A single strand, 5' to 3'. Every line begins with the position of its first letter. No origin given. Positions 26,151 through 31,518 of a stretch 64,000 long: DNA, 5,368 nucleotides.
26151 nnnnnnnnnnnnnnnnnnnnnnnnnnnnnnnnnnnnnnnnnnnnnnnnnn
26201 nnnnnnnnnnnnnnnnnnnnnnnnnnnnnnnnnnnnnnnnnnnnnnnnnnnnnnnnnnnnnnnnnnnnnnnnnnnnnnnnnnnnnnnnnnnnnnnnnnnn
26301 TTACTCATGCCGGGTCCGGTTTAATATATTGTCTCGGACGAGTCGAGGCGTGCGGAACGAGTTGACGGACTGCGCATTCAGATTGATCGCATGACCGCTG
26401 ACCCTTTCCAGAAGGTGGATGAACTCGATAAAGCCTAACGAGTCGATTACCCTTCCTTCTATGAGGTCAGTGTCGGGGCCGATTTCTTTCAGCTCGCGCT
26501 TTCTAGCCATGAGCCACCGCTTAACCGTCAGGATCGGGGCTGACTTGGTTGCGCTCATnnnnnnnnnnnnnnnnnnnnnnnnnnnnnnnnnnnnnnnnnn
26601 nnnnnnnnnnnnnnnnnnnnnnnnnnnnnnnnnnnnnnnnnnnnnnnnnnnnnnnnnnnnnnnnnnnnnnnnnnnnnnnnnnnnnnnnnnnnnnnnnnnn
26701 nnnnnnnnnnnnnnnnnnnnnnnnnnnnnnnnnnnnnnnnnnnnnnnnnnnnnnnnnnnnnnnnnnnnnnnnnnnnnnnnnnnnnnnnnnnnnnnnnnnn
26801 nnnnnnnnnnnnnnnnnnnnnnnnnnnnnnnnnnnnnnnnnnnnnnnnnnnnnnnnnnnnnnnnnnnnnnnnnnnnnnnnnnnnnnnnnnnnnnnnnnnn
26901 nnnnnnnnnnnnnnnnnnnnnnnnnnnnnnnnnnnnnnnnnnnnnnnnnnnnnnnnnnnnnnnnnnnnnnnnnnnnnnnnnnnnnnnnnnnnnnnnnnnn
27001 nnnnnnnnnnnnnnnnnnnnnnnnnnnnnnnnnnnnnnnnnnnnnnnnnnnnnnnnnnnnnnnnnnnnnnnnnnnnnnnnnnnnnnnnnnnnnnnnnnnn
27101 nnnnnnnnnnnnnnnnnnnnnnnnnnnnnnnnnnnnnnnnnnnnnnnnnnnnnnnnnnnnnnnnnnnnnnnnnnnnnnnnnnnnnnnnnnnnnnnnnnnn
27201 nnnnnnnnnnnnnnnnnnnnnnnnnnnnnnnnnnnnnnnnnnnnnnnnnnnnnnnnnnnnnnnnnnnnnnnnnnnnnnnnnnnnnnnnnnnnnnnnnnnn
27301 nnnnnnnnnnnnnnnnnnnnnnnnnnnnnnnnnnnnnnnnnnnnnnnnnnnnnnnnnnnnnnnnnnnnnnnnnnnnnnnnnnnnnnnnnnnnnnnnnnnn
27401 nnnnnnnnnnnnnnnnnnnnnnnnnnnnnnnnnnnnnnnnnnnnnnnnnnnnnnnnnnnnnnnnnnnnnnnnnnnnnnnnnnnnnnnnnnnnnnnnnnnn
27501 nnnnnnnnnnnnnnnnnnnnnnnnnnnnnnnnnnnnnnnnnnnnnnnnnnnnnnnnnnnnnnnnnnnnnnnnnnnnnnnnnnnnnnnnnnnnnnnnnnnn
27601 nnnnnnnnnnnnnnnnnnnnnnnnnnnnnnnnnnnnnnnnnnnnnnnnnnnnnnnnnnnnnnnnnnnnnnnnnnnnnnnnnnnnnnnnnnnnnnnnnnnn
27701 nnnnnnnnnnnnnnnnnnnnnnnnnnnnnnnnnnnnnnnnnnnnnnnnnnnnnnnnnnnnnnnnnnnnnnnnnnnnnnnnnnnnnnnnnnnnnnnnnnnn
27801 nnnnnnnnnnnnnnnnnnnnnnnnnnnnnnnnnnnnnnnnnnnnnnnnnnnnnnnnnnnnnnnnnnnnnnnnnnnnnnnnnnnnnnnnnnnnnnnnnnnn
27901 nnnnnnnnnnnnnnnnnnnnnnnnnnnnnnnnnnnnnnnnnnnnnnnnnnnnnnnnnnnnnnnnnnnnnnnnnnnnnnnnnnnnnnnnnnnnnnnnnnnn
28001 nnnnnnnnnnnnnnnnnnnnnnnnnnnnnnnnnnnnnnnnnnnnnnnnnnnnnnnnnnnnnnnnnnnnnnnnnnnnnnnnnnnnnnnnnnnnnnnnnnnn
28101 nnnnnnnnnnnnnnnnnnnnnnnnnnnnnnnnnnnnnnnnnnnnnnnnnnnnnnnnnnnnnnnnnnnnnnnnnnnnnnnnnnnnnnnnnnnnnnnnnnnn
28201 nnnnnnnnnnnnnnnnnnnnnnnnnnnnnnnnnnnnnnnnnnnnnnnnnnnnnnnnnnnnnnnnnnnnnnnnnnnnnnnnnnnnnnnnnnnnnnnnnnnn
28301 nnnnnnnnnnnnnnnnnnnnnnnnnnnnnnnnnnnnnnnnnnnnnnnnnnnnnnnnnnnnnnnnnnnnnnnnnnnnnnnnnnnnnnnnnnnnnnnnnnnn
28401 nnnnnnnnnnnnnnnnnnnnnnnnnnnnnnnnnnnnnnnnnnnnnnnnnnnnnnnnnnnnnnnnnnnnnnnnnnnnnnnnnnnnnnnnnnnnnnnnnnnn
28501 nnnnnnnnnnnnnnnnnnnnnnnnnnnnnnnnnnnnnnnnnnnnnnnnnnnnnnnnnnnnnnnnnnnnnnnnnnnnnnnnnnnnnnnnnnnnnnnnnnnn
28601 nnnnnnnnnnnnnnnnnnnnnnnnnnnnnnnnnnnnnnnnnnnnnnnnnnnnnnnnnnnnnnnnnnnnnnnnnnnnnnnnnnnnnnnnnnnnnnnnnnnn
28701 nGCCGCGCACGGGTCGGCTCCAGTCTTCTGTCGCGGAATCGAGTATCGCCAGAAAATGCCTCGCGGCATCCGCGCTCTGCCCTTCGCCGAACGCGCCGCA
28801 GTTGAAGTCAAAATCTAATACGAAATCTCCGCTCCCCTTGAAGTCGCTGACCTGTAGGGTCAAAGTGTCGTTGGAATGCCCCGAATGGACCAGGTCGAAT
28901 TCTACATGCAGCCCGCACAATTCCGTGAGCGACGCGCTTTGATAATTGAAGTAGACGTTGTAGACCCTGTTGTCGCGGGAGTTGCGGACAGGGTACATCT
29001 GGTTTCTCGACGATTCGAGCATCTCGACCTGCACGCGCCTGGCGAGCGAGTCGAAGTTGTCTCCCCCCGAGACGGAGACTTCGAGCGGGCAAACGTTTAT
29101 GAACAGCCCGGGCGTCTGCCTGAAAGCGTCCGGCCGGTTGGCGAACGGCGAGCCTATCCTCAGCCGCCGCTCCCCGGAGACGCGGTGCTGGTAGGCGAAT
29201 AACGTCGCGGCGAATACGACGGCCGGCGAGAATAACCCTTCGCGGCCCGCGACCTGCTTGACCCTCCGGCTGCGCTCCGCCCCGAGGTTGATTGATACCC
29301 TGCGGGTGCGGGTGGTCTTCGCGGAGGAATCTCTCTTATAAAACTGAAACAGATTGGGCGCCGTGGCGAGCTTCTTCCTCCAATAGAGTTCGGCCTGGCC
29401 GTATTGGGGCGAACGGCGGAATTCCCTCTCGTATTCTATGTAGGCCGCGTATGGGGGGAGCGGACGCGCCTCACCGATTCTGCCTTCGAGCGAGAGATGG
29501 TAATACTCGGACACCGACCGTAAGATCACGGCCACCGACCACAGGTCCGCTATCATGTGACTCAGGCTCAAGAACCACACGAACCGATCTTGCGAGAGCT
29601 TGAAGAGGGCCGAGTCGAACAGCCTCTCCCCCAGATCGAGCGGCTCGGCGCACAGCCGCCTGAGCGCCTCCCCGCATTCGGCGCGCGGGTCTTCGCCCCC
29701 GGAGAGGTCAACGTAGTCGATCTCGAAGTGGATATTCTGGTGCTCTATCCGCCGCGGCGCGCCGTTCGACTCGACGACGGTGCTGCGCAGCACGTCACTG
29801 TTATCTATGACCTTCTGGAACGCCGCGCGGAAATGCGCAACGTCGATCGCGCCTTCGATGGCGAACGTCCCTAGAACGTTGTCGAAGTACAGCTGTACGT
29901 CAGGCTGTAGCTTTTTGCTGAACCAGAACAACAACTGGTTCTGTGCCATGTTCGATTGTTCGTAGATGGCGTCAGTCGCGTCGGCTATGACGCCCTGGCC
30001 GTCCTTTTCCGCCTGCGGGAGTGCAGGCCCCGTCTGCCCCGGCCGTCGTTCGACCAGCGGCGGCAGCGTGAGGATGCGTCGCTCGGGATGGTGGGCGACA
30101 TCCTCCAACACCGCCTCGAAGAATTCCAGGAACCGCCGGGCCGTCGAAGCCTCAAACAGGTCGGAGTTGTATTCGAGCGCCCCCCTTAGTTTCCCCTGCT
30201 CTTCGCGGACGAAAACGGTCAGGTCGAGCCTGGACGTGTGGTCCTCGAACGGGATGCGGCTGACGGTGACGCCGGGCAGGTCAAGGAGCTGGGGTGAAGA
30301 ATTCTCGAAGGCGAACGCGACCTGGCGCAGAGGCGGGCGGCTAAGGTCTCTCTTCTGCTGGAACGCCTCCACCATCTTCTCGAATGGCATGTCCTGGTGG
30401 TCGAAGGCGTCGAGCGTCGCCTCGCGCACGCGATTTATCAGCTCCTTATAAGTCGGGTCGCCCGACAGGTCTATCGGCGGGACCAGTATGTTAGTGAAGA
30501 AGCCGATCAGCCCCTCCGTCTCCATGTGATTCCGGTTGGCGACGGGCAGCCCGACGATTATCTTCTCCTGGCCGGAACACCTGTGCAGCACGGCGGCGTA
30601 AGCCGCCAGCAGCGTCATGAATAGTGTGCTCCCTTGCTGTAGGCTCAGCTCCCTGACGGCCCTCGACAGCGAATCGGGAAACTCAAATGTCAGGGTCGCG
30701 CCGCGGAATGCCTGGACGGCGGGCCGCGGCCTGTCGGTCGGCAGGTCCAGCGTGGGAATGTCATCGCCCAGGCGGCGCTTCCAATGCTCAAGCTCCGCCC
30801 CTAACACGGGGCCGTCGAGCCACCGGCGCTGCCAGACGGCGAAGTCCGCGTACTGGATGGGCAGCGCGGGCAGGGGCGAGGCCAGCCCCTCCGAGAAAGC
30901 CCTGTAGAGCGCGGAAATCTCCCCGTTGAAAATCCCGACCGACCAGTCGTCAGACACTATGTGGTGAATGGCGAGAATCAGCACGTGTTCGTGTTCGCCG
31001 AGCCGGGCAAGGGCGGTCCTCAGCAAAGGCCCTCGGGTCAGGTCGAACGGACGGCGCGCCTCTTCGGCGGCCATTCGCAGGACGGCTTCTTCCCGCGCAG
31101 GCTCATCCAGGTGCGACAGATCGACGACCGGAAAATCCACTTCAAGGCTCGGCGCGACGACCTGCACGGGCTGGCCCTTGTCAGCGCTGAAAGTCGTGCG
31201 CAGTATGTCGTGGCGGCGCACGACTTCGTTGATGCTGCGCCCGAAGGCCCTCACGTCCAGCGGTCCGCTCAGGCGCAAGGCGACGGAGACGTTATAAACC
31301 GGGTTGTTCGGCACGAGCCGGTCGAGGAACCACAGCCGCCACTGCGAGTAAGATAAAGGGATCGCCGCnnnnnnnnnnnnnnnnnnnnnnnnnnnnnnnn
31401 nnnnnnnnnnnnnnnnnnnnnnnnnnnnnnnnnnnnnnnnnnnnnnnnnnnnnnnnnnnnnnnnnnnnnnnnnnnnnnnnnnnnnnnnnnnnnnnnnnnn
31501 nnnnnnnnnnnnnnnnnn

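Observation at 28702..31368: Back-to-back condensation domains (C3 then divergent C* with SHxxxD) in front of the Ser module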

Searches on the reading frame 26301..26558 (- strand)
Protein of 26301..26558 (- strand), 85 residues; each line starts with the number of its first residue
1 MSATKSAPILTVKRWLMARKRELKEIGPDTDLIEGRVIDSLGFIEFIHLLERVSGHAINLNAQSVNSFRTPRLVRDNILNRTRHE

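Call 30: search_protein_families(library=pfam, proteins=[window:26301-26558:-], max_evalue=0.01)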
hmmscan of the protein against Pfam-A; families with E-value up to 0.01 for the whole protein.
window:26301-26558:- (85 aa): 1 family
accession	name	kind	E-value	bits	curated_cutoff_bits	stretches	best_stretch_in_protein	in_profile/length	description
PF00550.31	PP-binding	-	0.0028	18.3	20.8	1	21-60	13-51/67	Phosphopantetheine attachment site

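Call 31: search_protein_families(library=ncbifam, proteins=[window:26301-26558:-], max_evalue=0.01)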
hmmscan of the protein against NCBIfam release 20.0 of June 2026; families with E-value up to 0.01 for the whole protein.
window:26301-26558:- (85 aa): 1 family
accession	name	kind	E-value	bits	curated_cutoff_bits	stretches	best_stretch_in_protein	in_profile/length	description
NF058660.1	cispen_ACP_AmcB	equivalog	0.0061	16.7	80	1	24-74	21-71/80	cispentacin biosynthesis acyl carrier protein AmcB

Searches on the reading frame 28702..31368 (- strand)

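Call 5: search_protein_families(library=ncbifam, proteins=[window:28702-31368:-], max_evalue=0.01)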
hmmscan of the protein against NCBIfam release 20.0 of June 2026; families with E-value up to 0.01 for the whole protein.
window:28702-31368:- (889 aa): 7 families
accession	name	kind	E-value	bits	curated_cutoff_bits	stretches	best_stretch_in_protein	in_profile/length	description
NF004282.0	PRK05691.1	subfamily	8.1e-162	539.9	4090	2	2-440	1728-2167/4334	non-ribosomal peptide synthase/polyketide synthase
NF047350.1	aureusi_NRPS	equivalog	7.1e-67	225.5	2500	1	4-435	996-1408/2373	aureusimine non-ribosomal peptide synthetase AusA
NF038078.1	NRPS_MxcG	equivalog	2.5e-59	200.6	2300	2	477-784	10-313/1442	myxochelin non-ribosomal peptide synthetase MxcG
NF007605.2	PRK10252.1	equivalog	4.4e-25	87.4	2400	2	502-793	32-326/1292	enterobactin non-ribosomal peptide synthetase EntF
NF041803.1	NRPS_SolG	exception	1.4e-15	56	2200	2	43-305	152-406/1163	solanimycin non-ribosomal peptide synthetase SolG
TIGR03443.1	alpha_am_amid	equivalog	2.8e-12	44.9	1030.1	1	196-436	2-212/1390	L-aminoadipate-semialdehyde dehydrogenase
NF006787.0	PRK09294.1-1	subfamily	0.0041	16.1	396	0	502-725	28-238/420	acyltransferase PapA5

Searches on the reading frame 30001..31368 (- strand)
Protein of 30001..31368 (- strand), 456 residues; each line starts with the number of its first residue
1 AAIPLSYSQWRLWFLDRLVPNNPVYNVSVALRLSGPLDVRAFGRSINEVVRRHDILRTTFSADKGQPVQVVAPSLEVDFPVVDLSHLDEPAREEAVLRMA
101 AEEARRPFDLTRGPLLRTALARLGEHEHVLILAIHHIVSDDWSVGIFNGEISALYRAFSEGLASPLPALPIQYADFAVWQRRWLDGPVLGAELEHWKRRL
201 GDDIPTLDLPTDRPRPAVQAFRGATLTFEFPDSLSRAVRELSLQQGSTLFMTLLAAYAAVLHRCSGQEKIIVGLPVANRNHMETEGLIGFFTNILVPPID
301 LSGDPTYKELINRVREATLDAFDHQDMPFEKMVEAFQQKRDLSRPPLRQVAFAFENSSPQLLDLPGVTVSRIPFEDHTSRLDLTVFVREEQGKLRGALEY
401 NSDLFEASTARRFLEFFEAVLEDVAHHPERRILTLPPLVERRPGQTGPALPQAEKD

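Call 5: search_protein_families(library=ncbifam, proteins=[window:30001-31368:-], max_evalue=0.01)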
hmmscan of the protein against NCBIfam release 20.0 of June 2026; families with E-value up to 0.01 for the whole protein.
window:30001-31368:- (456 aa): 6 families
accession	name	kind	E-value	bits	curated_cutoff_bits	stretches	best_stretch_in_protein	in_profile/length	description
NF004282.0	PRK05691.1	subfamily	6.1e-122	407.5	4090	1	2-440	1728-2167/4334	non-ribosomal peptide synthase/polyketide synthase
NF047350.1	aureusi_NRPS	equivalog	2.4e-66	223.7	2500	1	4-435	996-1408/2373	aureusimine non-ribosomal peptide synthetase AusA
NF038078.1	NRPS_MxcG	equivalog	2.5e-25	88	2300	1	2-432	4-424/1442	myxochelin non-ribosomal peptide synthetase MxcG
TIGR03443.1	alpha_am_amid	equivalog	8e-13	46.7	1030.1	1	196-436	2-212/1390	L-aminoadipate-semialdehyde dehydrogenase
NF007605.2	PRK10252.1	equivalog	3.1e-11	41.5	2400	1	3-431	4-426/1292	enterobactin non-ribosomal peptide synthetase EntF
NF041803.1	NRPS_SolG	exception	7.5e-10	37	2200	1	43-305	152-406/1163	solanimycin non-ribosomal peptide synthetase SolG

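Call 6: search_protein_families(library=pfam, proteins=[window:30001-31368:-], max_evalue=0.001)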
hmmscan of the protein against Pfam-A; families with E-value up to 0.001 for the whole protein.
window:30001-31368:- (456 aa): 1 family
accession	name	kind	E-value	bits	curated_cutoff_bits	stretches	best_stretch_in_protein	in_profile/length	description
PF00668.25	Condensation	-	3.6e-106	356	30.6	1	3-433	5-442/456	Condensation domain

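Call 51: search_solved_structures(query=window:30001-31368:-, max_evalue=1e-30)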
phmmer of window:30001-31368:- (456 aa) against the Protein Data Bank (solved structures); distinct sequences matched with E-value up to 1e-30: 32.
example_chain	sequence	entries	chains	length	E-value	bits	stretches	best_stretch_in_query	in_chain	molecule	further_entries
6oyf_A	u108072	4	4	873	2.3e-103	349.9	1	3-424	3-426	Txo1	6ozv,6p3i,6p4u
6p1j_A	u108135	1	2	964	7.2e-101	341.6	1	4-427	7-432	Txo2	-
5u89_A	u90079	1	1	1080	1.2e-75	258.6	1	3-435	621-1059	Amino acid adenylation domain protein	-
2jgp_A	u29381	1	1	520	3e-75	257.2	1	3-432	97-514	TYROCIDINE SYNTHETASE 3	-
8z0q_C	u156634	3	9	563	1.5e-68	235.2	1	4-430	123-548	Special condensation domain in NRPS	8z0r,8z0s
7kvw_A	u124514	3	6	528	1.3e-65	225.4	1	5-432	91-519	PCP-C didomain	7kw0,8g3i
8fx6_A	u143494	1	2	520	1.6e-65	225.1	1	5-430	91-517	PCP-C didomain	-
7kw2_A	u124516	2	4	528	9.5e-65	222.6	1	5-432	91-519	PCP-C didomain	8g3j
8fx7_A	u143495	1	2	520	1.2e-64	222.2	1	5-430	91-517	PCP-C didomain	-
8qnf_A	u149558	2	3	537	5.9e-63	216.7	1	2-436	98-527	Condensation domain TomBC from the Tomaymycin non-ribosomal peptide synthetase | Tomaymycin non-ribosomal peptide synthetase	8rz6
8xjz_C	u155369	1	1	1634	1.4e-59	205.5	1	3-434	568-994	Peptide synthetase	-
4tx2_B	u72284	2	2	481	8e-55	189.9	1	3-440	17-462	Non-ribosomal peptide synthetase | Peptide synthetase, module 7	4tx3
6m7l_B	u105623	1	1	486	2.3e-52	181.8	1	3-433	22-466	Putative non-ribosomal peptide synthetase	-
9lcq_A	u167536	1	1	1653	7.3e-51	176.8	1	4-436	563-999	PvdL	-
9up2_A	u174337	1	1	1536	1.6e-50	175.7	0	4-436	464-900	PvdL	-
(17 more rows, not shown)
